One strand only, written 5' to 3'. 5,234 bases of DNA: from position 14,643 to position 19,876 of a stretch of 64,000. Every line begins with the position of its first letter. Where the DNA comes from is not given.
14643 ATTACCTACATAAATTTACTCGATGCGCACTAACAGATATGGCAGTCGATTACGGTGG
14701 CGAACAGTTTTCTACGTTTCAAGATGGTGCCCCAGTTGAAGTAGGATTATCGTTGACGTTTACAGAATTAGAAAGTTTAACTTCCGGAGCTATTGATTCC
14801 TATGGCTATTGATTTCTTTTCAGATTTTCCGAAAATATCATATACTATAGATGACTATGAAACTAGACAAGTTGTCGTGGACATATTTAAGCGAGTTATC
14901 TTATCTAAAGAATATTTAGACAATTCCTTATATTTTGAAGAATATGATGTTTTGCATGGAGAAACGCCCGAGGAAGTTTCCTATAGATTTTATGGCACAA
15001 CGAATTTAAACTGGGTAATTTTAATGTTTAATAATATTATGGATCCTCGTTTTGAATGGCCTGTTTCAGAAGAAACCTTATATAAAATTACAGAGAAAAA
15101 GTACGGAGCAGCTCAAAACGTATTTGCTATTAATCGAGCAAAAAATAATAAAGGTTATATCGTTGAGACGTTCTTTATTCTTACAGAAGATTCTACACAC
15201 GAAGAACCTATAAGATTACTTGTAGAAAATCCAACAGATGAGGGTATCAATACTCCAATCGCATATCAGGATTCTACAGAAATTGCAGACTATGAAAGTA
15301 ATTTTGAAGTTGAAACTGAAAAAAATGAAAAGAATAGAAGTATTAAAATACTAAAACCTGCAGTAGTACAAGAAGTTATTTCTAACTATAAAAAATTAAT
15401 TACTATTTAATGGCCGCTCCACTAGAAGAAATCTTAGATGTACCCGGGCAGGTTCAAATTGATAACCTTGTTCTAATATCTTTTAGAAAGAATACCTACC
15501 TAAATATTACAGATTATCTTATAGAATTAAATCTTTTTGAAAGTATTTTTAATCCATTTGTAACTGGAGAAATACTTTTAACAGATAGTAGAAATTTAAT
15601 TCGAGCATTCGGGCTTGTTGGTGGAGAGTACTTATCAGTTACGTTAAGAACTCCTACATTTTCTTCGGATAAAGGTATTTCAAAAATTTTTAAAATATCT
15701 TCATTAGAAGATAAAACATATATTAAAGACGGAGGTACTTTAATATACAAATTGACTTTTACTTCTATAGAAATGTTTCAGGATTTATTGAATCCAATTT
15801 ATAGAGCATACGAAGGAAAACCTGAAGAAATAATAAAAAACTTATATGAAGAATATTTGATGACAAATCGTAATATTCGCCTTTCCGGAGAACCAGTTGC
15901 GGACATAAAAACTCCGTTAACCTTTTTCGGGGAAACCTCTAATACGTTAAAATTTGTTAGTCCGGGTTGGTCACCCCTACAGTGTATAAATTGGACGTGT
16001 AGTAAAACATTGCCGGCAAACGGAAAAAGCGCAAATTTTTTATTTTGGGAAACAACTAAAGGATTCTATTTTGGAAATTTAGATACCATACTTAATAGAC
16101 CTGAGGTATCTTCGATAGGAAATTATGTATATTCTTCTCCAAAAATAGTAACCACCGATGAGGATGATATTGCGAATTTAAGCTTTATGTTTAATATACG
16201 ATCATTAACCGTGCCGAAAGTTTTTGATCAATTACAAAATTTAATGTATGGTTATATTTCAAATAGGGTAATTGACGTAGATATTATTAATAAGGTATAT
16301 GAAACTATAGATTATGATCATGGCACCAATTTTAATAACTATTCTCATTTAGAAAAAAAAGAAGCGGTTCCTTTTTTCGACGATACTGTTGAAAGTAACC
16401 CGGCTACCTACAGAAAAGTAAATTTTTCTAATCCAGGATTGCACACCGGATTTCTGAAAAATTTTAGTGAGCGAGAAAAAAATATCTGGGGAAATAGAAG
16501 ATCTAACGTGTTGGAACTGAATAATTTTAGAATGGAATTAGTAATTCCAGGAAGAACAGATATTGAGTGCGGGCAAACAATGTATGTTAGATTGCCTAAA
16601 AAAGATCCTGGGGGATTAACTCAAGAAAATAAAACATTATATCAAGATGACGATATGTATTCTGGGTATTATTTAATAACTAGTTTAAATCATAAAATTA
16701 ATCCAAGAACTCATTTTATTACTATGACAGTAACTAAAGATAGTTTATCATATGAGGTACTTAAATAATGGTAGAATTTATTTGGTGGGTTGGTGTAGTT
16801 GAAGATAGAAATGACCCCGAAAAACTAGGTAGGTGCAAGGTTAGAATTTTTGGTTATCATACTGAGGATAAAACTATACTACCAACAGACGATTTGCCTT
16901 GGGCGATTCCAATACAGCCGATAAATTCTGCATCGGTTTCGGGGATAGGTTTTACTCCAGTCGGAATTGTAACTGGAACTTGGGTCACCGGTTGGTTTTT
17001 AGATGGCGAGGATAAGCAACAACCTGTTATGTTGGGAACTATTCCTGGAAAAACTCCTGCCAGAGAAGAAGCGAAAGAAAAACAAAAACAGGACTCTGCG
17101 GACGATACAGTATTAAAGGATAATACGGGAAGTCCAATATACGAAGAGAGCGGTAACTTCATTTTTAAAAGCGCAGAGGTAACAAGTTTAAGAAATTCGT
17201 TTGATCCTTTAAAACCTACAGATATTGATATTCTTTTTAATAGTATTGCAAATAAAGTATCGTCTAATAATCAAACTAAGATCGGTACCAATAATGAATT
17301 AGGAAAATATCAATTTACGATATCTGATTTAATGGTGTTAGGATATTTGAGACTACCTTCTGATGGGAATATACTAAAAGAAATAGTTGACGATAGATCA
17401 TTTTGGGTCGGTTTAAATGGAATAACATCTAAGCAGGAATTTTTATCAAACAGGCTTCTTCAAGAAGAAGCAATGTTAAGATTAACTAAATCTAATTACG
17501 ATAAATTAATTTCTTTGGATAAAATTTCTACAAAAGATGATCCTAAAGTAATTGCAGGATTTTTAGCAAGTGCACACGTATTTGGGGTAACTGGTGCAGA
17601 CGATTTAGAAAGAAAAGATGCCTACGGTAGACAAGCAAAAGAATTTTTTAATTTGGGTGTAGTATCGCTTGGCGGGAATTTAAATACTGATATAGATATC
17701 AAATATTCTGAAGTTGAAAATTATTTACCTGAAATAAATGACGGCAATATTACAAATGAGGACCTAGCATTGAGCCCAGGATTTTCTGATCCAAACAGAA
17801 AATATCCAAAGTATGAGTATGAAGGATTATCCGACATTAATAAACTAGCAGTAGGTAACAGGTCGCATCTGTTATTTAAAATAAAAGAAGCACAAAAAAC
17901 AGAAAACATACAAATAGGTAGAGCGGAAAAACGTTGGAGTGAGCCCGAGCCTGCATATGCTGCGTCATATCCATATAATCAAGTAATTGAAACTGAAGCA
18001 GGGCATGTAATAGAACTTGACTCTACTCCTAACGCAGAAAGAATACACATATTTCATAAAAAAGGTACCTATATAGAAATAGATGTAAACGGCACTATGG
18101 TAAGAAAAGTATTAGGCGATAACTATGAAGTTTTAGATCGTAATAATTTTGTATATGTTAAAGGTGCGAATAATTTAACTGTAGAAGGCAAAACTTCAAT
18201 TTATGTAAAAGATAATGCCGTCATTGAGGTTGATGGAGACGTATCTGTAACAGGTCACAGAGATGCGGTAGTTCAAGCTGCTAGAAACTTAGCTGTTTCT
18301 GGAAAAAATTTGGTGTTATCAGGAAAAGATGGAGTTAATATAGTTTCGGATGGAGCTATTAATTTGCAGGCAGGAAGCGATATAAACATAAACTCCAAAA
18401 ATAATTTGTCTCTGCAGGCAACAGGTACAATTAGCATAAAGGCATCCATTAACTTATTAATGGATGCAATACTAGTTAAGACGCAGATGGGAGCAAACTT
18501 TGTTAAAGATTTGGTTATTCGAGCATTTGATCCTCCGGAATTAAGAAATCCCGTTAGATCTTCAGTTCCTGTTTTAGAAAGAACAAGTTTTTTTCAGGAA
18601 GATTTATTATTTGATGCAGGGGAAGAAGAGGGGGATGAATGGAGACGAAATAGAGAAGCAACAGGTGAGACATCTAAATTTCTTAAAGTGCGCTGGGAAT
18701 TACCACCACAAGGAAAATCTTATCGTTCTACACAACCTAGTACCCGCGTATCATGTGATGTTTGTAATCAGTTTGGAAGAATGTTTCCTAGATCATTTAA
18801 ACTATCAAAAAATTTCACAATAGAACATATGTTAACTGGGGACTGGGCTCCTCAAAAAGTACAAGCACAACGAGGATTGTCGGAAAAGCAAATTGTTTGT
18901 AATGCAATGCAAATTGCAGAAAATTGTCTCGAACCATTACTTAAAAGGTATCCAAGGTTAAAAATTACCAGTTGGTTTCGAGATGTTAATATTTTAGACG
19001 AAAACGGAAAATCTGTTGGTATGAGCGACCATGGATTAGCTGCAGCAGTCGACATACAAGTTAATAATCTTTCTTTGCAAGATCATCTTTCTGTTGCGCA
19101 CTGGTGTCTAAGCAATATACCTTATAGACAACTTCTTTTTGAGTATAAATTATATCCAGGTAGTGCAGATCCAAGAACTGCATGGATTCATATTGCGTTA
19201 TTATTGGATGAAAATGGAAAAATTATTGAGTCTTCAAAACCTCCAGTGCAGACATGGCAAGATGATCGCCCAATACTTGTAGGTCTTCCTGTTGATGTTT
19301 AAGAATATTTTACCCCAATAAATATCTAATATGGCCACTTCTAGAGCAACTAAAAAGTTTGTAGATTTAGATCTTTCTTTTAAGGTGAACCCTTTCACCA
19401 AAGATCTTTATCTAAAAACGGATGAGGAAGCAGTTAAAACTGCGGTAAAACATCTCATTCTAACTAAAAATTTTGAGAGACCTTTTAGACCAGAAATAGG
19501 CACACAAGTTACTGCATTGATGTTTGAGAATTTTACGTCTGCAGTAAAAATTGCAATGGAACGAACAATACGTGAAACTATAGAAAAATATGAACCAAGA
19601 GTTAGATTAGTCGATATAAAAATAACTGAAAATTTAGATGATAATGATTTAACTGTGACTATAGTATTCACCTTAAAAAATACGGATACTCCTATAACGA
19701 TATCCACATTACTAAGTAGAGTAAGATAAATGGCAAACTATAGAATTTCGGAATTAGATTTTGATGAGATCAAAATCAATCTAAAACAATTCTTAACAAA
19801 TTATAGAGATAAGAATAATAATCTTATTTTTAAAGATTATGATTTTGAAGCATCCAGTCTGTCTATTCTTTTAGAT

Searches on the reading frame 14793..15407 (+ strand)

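Call 108: search_protein_families(library=phrogs, proteins=[window:14793-15407:+], max_evalue=0.001)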
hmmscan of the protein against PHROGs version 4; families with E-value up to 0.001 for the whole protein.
window:14793-15407:+ (205 aa): 2 families
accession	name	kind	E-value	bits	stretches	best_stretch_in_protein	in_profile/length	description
phrog_232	-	tail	6e-39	135.5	1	8-204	4-193/296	baseplate wedge subunit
phrog_7145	-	tail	4.6e-05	24.5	0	52-88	44-82/108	baseplate wedge subunit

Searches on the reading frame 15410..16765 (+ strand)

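Call 108: search_protein_families(library=phrogs, proteins=[window:15410-16765:+], max_evalue=0.001)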
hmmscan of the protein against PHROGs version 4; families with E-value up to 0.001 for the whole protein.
window:15410-16765:+ (452 aa): 2 families
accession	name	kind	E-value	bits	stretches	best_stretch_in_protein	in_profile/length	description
phrog_350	-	tail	4e-74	251.1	1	12-447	10-429/436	tail protein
phrog_24827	-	tail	3.3e-12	47.3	1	203-446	16-280/282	tail protein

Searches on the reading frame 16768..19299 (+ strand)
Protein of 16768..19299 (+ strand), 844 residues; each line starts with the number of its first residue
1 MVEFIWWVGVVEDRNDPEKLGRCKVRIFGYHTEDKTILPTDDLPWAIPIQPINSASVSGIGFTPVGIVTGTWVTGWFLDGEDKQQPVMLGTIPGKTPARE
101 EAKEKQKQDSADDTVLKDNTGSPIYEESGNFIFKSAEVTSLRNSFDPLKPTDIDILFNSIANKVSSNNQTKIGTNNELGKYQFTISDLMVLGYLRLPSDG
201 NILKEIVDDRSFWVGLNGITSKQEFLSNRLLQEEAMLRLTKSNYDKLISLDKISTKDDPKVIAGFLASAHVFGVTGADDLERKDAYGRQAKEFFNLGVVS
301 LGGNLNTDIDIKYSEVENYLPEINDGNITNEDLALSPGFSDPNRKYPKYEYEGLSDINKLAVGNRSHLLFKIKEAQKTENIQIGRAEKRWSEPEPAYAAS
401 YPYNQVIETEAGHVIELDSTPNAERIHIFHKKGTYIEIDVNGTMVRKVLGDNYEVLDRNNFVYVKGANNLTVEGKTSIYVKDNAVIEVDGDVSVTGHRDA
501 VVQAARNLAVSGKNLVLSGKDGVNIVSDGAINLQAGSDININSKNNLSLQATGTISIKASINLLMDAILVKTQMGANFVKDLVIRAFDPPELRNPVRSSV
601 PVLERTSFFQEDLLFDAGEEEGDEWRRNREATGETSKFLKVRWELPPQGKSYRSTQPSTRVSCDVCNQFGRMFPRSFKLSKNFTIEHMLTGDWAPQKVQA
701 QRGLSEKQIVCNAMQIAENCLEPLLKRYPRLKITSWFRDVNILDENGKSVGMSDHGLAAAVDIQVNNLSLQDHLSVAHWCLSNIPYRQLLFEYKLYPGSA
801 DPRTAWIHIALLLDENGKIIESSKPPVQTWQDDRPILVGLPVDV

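Call 108: search_protein_families(library=phrogs, proteins=[window:16768-19299:+], max_evalue=0.001)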
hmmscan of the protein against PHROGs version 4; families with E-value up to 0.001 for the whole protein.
window:16768-19299:+ (844 aa): 9 families
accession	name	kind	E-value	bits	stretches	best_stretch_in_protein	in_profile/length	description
phrog_430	-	tail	9.3e-95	319.8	2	4-118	18-140/868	baseplate hub subunit and tail lysozyme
phrog_27932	-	tail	3.2e-42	145.7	2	134-310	324-500/855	baseplate hub subunit and tail lysozyme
phrog_694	-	tail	9.8e-28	97.9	1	4-103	21-124/851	baseplate hub and tail lysozyme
phrog_1922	-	tail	1.4e-27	97.5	1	4-111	17-131/932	baseplate hub subunit and tail lysozyme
phrog_33098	-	tail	4.6e-10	39.9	1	9-92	37-121/641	baseplate hub and tail lysozyme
phrog_894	-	lysis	3.3e-07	30.6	1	677-810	44-160/389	endolysin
phrog_24638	-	tail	5.7e-06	26.8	1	395-530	17-166/289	baseplate hub subunit and tail lysozyme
phrog_37871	-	tail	2.6e-05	25.1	1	8-50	6-47/257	baseplate protein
phrog_9992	-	tail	0.00029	21.5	0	456-516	116-179/228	baseplate assembly protein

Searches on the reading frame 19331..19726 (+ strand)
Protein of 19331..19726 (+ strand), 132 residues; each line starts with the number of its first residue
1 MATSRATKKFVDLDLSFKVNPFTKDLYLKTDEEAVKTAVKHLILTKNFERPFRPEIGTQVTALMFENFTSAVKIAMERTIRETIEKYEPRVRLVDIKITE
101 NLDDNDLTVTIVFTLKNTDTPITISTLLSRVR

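Call 108: search_protein_families(library=phrogs, proteins=[window:19331-19726:+], max_evalue=0.001)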
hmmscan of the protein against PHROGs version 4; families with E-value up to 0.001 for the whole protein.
window:19331-19726:+ (132 aa): 4 families
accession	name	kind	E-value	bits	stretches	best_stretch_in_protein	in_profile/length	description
phrog_261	-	tail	2.4e-40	140.2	1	4-131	16-144/312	baseplate wedge subunit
phrog_43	-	tail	3e-17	63.5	1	29-126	16-114/126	baseplate wedge subunit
phrog_37990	-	tail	2.3e-08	34.8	1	54-124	2-70/80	baseplate wedge subunit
phrog_120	-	tail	2.9e-07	31.6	1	25-127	75-175/303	baseplate wedge subunit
